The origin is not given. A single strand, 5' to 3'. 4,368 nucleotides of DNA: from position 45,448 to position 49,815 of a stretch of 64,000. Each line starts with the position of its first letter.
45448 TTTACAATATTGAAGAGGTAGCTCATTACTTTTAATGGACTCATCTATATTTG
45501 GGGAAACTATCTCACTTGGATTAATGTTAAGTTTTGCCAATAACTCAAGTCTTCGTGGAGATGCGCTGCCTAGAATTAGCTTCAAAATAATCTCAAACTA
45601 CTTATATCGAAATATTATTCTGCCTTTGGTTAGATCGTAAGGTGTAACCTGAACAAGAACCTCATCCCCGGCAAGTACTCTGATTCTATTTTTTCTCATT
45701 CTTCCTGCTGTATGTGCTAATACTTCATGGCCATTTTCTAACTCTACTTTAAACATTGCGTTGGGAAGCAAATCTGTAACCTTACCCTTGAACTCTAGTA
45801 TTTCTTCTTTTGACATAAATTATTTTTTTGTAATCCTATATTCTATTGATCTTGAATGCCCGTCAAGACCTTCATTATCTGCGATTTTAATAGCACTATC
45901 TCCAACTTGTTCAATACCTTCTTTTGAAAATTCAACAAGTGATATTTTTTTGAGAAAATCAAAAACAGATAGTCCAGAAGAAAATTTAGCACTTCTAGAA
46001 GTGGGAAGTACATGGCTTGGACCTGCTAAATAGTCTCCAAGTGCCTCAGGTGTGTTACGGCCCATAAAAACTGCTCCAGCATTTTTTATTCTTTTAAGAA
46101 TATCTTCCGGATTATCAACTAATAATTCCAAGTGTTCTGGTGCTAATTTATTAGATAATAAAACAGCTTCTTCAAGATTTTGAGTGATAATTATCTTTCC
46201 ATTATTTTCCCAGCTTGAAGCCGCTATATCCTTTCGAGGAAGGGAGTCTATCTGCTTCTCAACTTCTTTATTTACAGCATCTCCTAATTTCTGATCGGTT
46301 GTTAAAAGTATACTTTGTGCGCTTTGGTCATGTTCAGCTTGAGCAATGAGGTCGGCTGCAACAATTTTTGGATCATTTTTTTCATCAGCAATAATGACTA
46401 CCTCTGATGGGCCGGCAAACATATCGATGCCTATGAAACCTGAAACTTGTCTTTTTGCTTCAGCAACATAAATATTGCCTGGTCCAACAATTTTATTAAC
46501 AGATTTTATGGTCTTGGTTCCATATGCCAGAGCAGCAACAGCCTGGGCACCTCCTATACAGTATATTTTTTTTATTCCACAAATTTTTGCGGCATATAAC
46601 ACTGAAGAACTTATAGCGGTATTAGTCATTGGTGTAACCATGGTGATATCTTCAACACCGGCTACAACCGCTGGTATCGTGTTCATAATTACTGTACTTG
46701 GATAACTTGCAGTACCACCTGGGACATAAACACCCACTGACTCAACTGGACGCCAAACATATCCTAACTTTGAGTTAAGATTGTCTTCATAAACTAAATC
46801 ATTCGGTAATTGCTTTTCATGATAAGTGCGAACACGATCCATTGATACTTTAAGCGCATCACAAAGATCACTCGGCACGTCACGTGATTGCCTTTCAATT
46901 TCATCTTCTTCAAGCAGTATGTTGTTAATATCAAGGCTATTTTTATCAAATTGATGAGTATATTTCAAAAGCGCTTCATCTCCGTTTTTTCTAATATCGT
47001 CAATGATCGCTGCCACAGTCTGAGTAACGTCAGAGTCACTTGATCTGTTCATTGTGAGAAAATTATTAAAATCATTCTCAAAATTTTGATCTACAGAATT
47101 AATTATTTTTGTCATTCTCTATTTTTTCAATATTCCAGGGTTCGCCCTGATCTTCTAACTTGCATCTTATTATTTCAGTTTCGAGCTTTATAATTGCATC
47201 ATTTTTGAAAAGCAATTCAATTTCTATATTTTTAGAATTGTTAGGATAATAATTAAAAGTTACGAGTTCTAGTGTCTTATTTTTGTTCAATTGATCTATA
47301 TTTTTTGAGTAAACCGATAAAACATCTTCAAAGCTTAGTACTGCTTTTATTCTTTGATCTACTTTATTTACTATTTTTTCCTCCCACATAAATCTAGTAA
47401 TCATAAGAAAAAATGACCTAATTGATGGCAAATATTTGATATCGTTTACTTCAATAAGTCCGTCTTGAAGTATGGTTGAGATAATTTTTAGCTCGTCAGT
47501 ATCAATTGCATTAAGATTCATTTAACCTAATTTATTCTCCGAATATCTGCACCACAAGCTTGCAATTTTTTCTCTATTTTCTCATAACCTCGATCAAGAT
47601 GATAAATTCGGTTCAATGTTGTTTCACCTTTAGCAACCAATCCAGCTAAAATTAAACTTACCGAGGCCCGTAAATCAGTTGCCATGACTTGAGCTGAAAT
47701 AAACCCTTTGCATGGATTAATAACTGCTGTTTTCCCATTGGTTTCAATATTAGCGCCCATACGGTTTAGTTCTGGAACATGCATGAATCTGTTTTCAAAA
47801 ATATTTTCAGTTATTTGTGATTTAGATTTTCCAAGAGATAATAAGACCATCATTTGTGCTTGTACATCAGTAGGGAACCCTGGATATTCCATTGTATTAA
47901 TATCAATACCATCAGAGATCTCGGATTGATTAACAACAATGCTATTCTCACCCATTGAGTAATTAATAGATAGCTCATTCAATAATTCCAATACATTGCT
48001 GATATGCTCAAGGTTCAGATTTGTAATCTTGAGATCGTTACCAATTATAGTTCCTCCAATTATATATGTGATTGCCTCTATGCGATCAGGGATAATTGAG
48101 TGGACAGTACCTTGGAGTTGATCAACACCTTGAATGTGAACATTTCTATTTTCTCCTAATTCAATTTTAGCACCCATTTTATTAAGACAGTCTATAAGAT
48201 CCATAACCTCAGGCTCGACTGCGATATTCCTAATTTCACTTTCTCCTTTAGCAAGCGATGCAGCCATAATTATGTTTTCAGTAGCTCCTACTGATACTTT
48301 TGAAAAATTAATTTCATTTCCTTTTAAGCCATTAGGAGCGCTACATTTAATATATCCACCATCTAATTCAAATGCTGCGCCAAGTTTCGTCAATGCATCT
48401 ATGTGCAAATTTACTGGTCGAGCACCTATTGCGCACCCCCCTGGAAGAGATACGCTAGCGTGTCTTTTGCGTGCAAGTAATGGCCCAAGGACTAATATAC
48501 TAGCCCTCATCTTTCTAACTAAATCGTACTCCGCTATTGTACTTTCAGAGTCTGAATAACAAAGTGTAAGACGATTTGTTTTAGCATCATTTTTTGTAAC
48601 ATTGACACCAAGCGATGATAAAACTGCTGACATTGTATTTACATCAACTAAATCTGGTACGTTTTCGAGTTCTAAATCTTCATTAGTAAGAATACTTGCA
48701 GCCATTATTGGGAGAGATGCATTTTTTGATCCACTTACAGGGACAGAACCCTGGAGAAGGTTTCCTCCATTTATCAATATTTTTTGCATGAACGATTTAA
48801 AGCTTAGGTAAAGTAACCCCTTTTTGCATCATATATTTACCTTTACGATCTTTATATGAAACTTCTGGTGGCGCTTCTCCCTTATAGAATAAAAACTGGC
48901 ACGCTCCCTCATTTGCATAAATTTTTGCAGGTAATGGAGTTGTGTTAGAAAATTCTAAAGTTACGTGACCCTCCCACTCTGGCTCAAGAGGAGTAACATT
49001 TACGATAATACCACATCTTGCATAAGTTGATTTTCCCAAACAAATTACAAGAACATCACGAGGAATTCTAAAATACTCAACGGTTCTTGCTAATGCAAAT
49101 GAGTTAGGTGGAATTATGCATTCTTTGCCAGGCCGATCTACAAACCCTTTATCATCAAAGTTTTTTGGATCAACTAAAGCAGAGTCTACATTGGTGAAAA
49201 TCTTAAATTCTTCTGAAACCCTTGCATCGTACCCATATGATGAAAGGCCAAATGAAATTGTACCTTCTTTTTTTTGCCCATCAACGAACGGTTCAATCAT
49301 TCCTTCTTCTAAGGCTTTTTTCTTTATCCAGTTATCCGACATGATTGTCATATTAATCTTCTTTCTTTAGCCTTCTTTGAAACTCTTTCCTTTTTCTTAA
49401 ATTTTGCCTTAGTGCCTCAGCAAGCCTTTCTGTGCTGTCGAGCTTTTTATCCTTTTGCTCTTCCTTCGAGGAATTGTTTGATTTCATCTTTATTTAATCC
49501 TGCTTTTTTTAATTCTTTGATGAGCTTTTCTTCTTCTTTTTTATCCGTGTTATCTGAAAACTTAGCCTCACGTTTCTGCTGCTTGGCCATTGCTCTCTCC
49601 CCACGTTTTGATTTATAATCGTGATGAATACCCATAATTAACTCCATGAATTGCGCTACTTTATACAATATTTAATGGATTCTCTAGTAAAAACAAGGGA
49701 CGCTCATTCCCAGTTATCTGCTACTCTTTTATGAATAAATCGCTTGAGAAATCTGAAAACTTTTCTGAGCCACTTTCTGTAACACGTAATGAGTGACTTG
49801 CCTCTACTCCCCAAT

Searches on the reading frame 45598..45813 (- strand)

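Call 74: search_protein_families(library=pfam, proteins=[window:45598-45813:-], max_evalue=0.01)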
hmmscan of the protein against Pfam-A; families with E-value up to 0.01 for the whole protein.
window:45598-45813:- (71 aa): 3 families
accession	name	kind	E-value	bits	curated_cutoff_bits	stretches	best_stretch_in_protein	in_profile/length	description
PF01176.25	eIF-1a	-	1.2e-26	92.6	30.2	1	7-69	2-64/64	Translation initiation factor 1A / IF-1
PF00575.29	S1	-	6.6e-05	23.7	22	1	8-70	8-73/74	S1 RNA binding domain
PF16745.11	RsgA_N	-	0.0017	18.5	27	1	20-57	11-47/54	RsgA N-terminal domain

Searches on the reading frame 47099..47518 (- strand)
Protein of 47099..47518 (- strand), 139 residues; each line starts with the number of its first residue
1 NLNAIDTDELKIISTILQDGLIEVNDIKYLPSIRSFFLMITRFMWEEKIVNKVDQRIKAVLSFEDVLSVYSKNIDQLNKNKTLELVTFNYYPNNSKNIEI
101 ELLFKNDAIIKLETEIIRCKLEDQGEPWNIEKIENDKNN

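Call 74: search_protein_families(library=pfam, proteins=[window:47099-47518:-], max_evalue=0.01)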
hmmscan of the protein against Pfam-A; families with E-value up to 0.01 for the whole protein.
window:47099-47518:- (139 aa): 2 families
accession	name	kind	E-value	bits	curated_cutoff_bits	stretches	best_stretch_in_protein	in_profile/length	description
PF11164.13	DUF2948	-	3.9e-34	118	25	1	2-131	3-134/139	Protein of unknown function (DUF2948)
PF11945.13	WASH_WAHD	-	0.0094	15.9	24.2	0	48-134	39-126/292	WAHD domain of WASH complex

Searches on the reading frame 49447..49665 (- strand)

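Call 74: search_protein_families(library=pfam, proteins=[window:49447-49665:-], max_evalue=0.01)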
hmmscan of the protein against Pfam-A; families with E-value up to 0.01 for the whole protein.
window:49447-49665:- (72 aa): 1 family
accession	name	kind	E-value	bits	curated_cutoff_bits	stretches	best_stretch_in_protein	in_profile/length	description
PF08671.16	SinI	-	0.00055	20.1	31.4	1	47-67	7-27/28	Anti-repressor SinI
